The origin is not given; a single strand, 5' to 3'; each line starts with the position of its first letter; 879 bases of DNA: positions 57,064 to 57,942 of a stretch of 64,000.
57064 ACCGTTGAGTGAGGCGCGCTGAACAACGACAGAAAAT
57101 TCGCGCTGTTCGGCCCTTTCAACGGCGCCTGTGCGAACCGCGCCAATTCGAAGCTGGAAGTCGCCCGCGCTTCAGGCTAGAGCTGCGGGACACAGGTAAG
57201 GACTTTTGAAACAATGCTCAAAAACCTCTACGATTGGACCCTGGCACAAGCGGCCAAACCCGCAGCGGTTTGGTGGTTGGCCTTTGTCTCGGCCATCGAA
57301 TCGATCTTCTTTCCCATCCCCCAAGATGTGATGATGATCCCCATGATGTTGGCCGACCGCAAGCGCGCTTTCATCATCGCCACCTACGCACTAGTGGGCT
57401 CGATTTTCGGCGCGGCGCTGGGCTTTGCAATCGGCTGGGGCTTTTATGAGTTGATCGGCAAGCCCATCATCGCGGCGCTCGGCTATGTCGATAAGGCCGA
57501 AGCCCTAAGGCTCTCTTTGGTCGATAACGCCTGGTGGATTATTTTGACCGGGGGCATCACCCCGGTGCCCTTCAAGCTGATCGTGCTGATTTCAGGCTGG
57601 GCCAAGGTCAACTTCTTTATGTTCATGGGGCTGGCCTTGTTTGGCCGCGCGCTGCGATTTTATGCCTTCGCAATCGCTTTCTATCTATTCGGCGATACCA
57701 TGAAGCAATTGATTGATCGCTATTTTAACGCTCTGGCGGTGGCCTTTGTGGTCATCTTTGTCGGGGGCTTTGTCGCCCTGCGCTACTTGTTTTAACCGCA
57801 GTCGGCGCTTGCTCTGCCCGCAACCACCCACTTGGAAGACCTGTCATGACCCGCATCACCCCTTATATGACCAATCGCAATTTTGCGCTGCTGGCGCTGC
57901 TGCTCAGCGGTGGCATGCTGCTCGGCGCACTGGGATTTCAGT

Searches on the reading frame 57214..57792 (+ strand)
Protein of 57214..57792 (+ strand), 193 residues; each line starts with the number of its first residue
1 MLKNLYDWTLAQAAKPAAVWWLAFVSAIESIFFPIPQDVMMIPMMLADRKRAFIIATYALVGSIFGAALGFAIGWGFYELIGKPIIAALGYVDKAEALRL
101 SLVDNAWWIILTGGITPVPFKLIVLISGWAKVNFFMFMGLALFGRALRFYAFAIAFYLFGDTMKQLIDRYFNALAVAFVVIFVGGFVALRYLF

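Call 38: search_protein_families(library=pfam, proteins=[window:57214-57792:+], max_evalue=0.00001)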
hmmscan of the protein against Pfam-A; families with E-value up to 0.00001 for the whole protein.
window:57214-57792:+ (193 aa): 1 family
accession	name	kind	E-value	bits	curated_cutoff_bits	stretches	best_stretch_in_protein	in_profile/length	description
PF09335.16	VTT_dom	-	5.4e-07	30.5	33.9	1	52-157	16-122/123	VTT domain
